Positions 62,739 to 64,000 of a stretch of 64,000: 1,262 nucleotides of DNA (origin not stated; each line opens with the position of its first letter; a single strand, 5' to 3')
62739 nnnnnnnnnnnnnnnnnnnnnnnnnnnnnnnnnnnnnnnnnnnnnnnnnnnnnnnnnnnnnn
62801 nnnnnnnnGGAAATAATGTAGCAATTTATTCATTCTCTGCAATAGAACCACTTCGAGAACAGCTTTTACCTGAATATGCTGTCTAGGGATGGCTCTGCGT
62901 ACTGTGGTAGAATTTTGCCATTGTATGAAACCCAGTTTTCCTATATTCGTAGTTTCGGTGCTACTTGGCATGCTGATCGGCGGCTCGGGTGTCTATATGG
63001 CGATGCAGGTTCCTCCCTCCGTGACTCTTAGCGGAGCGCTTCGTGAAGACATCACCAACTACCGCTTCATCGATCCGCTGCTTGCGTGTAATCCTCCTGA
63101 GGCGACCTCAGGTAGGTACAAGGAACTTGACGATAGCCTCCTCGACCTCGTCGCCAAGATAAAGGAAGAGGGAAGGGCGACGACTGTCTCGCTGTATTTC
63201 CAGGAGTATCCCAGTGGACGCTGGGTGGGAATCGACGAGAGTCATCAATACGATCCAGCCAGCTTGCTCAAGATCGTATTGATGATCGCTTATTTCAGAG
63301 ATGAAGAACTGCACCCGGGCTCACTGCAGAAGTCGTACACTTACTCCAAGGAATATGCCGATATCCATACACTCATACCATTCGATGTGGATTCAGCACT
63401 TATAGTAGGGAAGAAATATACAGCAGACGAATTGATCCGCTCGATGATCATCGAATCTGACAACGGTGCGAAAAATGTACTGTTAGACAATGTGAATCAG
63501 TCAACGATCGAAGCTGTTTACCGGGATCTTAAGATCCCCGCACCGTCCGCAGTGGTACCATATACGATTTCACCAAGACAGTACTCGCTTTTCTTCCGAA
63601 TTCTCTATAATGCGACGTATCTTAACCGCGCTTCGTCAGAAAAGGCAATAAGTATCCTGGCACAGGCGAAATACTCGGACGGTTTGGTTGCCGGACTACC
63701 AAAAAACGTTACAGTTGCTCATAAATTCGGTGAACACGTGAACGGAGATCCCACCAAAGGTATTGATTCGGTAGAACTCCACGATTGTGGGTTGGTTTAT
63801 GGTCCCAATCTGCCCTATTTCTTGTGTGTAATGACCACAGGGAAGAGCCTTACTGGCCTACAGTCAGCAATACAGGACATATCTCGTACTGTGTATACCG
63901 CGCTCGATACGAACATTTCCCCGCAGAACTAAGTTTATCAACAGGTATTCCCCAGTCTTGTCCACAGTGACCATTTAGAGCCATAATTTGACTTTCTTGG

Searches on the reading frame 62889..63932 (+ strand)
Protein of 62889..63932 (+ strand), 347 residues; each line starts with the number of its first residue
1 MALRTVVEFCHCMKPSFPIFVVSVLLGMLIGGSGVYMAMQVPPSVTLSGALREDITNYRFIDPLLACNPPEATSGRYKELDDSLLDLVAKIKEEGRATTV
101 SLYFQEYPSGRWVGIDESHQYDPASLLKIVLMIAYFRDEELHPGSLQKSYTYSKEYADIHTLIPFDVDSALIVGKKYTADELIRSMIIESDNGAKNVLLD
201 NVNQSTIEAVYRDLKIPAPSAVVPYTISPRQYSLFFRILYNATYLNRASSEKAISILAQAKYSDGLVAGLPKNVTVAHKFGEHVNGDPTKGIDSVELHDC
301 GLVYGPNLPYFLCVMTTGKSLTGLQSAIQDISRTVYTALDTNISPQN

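Call 14: find_encoding_contigs(protein=window:62889-63932:+, flank=10000, max_places=6)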
Protein window:62889-63932:+ (347 aa): 1 contig read that carries it; 1 place shown.
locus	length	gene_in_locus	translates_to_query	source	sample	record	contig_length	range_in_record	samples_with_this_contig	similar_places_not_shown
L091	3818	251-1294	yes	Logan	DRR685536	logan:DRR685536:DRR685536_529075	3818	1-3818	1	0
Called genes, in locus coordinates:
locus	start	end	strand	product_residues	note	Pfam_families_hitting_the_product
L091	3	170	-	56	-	?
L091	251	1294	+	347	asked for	PF13354:Beta-lactamase2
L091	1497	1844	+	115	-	PF00203:Ribosomal_S19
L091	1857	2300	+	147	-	-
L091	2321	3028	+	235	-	PF07650:KH_2, PF00189:Ribosomal_S3_C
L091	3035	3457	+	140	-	PF00252:Ribosomal_L16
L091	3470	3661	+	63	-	PF00831:Ribosomal_L29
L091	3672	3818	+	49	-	?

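Call 58: search_protein_families(library=pfam, proteins=[window:62889-63932:+], max_evalue=0.00001)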
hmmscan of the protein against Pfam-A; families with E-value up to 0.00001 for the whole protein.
window:62889-63932:+ (347 aa): 1 family
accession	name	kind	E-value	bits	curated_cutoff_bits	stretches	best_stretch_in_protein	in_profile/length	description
PF13354.11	Beta-lactamase2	-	2.1e-31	109.4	22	1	102-316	2-214/214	Beta-lactamase enzyme family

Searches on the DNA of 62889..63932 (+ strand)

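Call 96: search_rna_families(source=L091, start=1295, end=1520, threshold=evalue, max_evalue=1)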
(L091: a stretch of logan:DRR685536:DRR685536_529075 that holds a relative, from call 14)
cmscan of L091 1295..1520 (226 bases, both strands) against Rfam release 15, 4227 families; matches with E-value up to 1: 1.
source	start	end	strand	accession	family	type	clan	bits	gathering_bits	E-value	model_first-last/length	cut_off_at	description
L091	1409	1520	+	RF00226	IRES_n-myc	Cis-reg; IRES;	-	7.9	40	0.96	1-105/322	3'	n-myc internal ribosome entry site (IRES)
